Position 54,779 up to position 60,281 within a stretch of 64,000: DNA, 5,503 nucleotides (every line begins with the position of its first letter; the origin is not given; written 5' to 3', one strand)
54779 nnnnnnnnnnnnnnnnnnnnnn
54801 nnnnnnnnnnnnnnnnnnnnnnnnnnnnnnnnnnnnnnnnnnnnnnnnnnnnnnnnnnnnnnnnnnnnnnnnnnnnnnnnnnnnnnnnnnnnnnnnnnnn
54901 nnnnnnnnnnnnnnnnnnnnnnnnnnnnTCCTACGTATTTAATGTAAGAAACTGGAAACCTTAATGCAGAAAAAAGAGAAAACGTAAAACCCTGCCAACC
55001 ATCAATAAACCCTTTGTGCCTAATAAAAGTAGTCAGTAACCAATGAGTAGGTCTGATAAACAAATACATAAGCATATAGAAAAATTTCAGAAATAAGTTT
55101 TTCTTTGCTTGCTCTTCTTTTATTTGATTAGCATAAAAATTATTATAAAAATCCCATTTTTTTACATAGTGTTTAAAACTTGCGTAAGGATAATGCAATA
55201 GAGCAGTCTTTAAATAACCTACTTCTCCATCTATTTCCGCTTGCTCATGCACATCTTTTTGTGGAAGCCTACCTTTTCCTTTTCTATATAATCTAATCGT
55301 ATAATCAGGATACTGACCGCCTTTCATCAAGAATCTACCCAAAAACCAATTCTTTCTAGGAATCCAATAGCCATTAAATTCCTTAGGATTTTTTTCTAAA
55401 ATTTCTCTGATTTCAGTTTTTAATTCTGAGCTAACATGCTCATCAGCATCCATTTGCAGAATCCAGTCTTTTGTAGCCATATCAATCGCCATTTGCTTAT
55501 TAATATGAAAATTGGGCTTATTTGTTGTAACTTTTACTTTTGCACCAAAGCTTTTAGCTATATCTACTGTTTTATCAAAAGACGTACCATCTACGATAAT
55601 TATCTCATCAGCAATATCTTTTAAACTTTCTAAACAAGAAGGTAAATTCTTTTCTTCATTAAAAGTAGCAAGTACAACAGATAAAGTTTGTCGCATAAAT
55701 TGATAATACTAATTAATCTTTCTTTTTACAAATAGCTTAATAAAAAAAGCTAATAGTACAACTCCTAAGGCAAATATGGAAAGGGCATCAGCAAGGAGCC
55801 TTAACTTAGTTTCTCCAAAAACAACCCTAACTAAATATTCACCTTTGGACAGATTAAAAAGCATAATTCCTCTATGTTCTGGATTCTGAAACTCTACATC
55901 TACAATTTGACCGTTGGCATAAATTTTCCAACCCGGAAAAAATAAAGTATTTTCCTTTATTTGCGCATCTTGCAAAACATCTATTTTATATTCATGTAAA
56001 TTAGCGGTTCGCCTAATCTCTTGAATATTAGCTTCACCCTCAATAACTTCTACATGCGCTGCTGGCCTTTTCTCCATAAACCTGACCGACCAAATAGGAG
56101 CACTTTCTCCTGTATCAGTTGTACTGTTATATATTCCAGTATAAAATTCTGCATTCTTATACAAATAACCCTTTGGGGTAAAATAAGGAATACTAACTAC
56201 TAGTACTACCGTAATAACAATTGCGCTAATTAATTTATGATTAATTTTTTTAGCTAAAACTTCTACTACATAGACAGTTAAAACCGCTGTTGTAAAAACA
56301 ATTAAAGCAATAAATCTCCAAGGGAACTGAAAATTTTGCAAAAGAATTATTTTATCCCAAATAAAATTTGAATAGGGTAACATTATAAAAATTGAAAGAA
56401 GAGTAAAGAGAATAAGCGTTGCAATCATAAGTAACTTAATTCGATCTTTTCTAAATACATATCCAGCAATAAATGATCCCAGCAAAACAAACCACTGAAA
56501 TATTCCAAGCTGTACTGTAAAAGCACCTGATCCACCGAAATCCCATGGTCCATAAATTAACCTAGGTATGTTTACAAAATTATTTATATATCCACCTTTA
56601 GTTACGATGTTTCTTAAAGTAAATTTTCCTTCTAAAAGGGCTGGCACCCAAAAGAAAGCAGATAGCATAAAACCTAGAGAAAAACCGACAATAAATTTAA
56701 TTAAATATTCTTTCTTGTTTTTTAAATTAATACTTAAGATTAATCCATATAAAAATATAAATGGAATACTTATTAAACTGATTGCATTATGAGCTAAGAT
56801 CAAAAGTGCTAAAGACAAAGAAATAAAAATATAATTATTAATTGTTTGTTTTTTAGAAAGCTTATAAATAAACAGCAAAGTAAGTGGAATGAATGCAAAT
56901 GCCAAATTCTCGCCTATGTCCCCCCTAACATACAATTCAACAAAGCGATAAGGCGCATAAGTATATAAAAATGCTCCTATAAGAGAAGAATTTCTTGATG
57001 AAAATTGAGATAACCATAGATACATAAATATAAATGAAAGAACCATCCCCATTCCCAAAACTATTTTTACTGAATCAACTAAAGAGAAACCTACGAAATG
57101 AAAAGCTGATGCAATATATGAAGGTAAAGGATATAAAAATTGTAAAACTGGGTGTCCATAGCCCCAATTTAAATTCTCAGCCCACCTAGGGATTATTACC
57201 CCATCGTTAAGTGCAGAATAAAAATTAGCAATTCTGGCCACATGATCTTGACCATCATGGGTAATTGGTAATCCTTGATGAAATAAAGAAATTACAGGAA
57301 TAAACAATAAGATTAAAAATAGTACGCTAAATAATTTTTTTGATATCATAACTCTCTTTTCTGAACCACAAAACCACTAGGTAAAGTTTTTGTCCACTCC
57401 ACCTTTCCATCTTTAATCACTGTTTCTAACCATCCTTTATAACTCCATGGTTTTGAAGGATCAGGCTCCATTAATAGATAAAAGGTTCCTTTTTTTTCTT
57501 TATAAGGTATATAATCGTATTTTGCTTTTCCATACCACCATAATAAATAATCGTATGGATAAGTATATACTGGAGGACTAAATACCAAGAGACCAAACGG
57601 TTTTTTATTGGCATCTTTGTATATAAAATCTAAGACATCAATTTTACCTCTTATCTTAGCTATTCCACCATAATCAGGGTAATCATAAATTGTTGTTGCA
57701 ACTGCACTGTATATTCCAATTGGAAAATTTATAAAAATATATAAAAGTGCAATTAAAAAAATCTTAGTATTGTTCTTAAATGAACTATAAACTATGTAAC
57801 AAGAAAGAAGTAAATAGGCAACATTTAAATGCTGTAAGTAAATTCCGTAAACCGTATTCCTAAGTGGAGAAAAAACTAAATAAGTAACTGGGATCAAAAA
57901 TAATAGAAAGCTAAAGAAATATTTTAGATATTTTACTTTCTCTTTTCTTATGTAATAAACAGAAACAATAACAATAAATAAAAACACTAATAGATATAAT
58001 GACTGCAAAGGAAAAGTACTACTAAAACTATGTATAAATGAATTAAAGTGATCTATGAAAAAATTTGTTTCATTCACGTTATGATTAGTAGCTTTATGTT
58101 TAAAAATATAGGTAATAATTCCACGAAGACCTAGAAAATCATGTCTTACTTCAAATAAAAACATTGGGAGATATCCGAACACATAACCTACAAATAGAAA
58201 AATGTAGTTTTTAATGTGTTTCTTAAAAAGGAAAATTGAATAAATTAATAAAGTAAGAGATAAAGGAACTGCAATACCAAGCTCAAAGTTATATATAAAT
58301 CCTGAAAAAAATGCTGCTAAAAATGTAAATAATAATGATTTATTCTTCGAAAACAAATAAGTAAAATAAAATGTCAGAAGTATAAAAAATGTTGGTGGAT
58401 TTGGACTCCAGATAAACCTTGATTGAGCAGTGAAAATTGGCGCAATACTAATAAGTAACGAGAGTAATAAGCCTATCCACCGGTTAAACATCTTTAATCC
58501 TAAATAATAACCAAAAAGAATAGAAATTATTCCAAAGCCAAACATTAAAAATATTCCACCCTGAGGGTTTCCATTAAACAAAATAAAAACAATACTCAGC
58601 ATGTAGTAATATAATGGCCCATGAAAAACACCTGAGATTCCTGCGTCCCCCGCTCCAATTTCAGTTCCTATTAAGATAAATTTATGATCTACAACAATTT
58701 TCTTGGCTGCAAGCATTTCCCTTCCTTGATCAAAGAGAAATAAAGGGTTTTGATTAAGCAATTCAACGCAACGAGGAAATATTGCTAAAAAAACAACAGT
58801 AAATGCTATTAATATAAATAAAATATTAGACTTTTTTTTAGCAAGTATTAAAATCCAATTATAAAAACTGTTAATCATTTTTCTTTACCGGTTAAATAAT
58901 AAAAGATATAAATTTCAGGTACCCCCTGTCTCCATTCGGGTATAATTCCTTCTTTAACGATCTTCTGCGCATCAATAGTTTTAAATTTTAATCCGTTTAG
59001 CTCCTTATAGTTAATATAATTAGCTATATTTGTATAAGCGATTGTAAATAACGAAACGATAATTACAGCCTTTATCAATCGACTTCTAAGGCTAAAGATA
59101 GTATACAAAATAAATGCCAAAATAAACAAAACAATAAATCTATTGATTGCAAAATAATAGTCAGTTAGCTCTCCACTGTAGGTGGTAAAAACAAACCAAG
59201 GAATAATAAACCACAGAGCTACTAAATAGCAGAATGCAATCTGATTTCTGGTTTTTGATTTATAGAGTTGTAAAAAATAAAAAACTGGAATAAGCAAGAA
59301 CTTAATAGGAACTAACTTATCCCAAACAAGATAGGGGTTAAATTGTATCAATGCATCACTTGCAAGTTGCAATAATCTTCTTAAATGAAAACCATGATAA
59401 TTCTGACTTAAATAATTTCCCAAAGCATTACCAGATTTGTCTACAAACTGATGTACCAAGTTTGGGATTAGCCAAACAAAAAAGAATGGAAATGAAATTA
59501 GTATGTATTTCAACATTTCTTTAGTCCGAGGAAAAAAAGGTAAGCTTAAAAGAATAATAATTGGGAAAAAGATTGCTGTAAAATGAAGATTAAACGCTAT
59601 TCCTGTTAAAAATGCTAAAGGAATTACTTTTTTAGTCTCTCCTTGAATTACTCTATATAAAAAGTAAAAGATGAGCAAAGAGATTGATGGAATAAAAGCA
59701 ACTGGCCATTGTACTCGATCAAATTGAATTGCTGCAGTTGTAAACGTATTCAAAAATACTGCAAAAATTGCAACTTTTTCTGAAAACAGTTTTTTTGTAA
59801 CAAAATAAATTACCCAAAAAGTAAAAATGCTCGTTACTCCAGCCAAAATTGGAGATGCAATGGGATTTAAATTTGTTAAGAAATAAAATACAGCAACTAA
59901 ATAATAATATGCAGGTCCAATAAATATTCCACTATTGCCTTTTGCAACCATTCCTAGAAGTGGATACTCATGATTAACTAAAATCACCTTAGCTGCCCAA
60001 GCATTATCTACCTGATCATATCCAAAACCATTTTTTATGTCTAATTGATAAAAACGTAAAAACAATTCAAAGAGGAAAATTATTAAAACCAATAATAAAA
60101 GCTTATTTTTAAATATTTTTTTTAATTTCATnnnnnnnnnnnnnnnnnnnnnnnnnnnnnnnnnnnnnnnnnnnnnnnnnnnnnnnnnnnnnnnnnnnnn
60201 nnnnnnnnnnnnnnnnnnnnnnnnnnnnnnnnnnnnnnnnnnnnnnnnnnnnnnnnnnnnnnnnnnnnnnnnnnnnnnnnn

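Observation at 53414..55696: GT-A (GT2) domain fused to a GT-C membrane domain in one 760-aa protein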

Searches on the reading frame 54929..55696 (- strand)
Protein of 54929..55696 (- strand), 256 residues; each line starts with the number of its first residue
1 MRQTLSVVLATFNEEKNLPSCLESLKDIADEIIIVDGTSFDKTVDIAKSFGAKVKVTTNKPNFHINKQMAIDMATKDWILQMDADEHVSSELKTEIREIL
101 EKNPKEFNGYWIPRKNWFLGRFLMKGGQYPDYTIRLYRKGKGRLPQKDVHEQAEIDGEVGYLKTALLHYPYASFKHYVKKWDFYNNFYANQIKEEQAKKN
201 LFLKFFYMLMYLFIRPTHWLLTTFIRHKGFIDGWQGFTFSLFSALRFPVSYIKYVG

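Call 46: search_solved_structures(query=A3, max_evalue=0.01)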
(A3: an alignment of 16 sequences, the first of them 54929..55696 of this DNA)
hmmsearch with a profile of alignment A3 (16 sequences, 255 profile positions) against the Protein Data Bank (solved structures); distinct sequences matched with E-value up to 0.01: 40.
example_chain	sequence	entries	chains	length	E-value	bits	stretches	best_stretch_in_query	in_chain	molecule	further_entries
22ao_A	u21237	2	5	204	9.2e-32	113.6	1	4-194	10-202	GmaR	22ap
7msn_A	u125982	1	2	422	1.9e-18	70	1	4-101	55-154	SPbeta prophage-derived glycosyltransferase SunS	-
7msp_A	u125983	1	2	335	1.5e-17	67.1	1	4-101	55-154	SPbeta prophage-derived glycosyltransferase SunS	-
7msk_A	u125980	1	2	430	1.9e-15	60.2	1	4-92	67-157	Glyco_trans_2-like domain-containing protein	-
5tze_C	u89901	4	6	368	2.1e-13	53.5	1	3-102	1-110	Glycosyl transferase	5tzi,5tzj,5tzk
5tz8_A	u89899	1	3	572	2.7e-13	53.1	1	3-102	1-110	Glycosyl transferase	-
6p61_A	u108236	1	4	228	1e-12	51.2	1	3-106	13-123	Glycosyltransferase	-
2z87_A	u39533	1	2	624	2.4e-12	50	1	5-104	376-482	Chondroitin synthase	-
2z86_A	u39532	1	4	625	2.4e-12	50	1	5-104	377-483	Chondroitin synthase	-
6h1j_A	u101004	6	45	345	8e-10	41.8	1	2-94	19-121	Probable ss-1,3-N-acetylglucosaminyltransferase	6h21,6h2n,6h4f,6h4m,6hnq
5mlz_A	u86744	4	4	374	1e-09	41.4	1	2-103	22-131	Dolichol monophosphate mannose synthase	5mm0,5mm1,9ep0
9omh_A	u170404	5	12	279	1.3e-09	41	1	5-105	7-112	Glycosyltransferase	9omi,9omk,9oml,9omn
9omm_A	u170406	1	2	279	1.3e-09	41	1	5-105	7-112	Glycosyltransferase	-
9omj_A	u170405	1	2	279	1.4e-09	41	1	5-105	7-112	Glycosyltransferase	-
8vh7_A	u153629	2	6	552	8.9e-09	38.3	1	5-103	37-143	Heparosan synthase B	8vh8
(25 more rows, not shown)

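Call 70: predict_structure(alignment_id=A3)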
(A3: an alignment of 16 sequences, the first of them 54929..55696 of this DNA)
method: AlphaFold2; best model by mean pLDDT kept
length: 256 residues; sequences in the alignment: 16
mean_pLDDT: 94.5   pTM: 0.88
mean pLDDT of the five models: 94.5, 94.0, 92.8, 92.1, 92.0
residues with pLDDT >= 90: 227; 70-90: 27; 50-70: 2; < 50: 0
segments of 3 or more residues with pLDDT < 50: none
pLDDT, mean of each block of 10 residues (from residue 1): 95 95 97 97 98 95 92 98 97 97 93 95 82 96 88 94 96 91 93 93 96 97 94 94 97 96
secondary structure, 60 per line:
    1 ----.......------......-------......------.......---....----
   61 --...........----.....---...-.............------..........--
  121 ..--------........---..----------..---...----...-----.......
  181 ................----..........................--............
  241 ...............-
elements in order: E5-11 H18-23 E31-36 H43-49 E53-56 H63-73 E78-82 E86-88 H90-102 E109-118 E131-138 E159-161 E166-168 H174-196 H201-226 H229-255

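Call 72: fold_search(model_id=the predicted structure, library=pdb)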
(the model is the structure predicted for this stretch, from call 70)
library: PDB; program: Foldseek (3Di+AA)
matches with E <= 10: 1767; with E <= 0.001: 305
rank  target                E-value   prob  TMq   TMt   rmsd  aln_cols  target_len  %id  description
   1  7msp_A                6.9e-14  1.00  0.60  0.48   9.1       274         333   22  SunS glycosin S-glycosyltransferase (released 2022-04-13)
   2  7msn_A                8.4e-14  1.00  0.59  0.39   9.1       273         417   22  SunS glycosin S-glycosyltransferase (released 2022-04-13)
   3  7msn_B                1.2e-13  1.00  0.56  0.37   9.4       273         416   20  SunS glycosin S-glycosyltransferase (released 2022-04-13)
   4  7msp_B                1.5e-13  1.00  0.63  0.50   9.0       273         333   23  SunS glycosin S-glycosyltransferase (released 2022-04-13)
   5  7msk_A                1.2e-12  1.00  0.57  0.37   8.6       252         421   19  ThuS glycosin S-glycosyltransferase (released 2022-04-13)
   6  7msk_B                5.2e-12  1.00  0.56  0.36   7.2       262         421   18  ThuS glycosin S-glycosyltransferase (released 2022-04-13)
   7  5tz8_A                5.7e-10  1.00  0.50  0.25  12.3       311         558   19  Crystal structure of S. aureus TarS (released 2017-01-04)
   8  5tzi                  6.1e-10  1.00  0.49  0.39  12.5       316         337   18  Crystal structure of S. aureus TarS 1-349 (released 2017-01-04)
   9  2z86_B                8.9e-10  1.00  0.51  0.24   6.0       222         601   15  Crystal structure of chondroitin polymerase from Escherichia coli strain K4 (K4CP) complexed with UDP-GlcUA and UDP (released 2008-09-16)
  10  6p61_B                9.5e-10  1.00  0.49  0.64   4.3       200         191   21  Structure of a Glycosyltransferase from Leptospira borgpetersenii serovar Hardjo-bovis (strain JB197) (released 2019-07-10)
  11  9omh_D                1.2e-09  1.00  0.51  0.49  11.2       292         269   14  WrtF fucosyltransferase - Apo (released 2025-10-29)
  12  9omk_B                1.3e-09  1.00  0.51  0.52  10.0       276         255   15  WrtF fucosyltransferase - trisaccharide acceptor (released 2025-10-29)
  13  9omn_B                1.6e-09  1.00  0.51  0.48  11.3       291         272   14  WrtF fucosyltransferase - GDP-2-deoxy-2-fluoro-beta-L-fucose (released 2025-10-29)
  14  5tzk                  1.8e-09  1.00  0.51  0.39  12.2       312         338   18  Crystal structure of S. aureus TarS 1-349 in complex with UDP (released 2017-01-04)
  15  9omj_A                2.0e-09  1.00  0.51  0.49  11.5       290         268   14  WrtF fucosyltransferase - GDP-beta-L-fucose (released 2025-10-29)
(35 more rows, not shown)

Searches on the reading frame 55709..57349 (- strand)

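Call 5: search_protein_families(library=pfam, proteins=[window:55709-57349:-], max_evalue=0.01)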
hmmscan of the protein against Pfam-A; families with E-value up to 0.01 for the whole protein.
window:55709-57349:- (546 aa): 2 families
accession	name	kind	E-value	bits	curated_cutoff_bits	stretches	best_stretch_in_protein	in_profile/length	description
PF10131.15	PTPS_related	-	2e-14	53.4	26.4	1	71-398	3-315/621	6-pyruvoyl-tetrahydropterin synthase related domain; membrane protein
PF09586.16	YfhO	-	0.0017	17.3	28.5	1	83-395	87-390/835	Bacterial membrane protein YfhO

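Call 6: search_protein_families(library=ncbifam, proteins=[window:55709-57349:-], max_evalue=0.01)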
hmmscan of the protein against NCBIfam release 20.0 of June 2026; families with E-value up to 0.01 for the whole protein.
window:55709-57349:- (546 aa): 0 families

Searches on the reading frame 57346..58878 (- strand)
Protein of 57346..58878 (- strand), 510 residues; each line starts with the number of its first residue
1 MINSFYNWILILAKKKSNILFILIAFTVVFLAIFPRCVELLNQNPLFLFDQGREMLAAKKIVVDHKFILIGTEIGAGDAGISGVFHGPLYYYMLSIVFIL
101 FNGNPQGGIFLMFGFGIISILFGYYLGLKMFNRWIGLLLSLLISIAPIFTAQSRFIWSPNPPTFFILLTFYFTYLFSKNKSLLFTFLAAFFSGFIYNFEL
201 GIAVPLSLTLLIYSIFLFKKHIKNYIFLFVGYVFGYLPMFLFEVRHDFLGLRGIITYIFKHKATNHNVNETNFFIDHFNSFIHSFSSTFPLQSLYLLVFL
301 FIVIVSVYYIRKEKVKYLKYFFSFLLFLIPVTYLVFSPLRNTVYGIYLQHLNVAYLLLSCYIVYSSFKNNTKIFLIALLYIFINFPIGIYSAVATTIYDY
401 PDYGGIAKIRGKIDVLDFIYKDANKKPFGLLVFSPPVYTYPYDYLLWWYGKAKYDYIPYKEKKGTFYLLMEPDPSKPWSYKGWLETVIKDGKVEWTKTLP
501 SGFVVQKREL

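Call 5: search_protein_families(library=pfam, proteins=[window:57346-58878:-], max_evalue=0.01)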
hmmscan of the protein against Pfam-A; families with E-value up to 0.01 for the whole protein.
window:57346-58878:- (510 aa): 1 family
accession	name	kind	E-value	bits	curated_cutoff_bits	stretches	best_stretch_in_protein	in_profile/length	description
PF13231.12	PMT_2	-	1.1e-05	26.1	26.1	1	86-230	2-150/160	Dolichyl-phosphate-mannose-protein mannosyltransferase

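Call 6: search_protein_families(library=ncbifam, proteins=[window:57346-58878:-], max_evalue=0.01)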
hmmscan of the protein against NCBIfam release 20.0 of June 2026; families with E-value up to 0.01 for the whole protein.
window:57346-58878:- (510 aa): 0 families

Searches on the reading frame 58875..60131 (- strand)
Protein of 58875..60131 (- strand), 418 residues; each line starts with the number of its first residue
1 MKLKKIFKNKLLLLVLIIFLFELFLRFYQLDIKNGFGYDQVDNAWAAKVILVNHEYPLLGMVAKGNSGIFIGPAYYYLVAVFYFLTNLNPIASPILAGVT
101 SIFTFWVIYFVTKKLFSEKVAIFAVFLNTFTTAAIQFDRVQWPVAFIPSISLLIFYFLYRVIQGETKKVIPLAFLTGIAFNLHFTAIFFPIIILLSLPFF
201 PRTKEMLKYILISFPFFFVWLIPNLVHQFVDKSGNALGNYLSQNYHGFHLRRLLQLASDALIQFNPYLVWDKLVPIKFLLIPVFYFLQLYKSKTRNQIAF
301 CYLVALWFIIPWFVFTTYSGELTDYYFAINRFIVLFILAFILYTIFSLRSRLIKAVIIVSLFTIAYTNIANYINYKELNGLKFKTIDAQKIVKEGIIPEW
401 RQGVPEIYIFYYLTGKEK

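Call 5: search_protein_families(library=pfam, proteins=[window:58875-60131:-], max_evalue=0.01)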
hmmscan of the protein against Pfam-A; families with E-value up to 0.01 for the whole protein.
window:58875-60131:- (418 aa): 1 family
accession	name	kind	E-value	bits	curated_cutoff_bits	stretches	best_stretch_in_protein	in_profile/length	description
PF13231.12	PMT_2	-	1.2e-07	32.5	26.1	1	73-219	4-152/160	Dolichyl-phosphate-mannose-protein mannosyltransferase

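Call 6: search_protein_families(library=ncbifam, proteins=[window:58875-60131:-], max_evalue=0.01)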
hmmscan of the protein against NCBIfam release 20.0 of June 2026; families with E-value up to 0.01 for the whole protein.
window:58875-60131:- (418 aa): 0 families
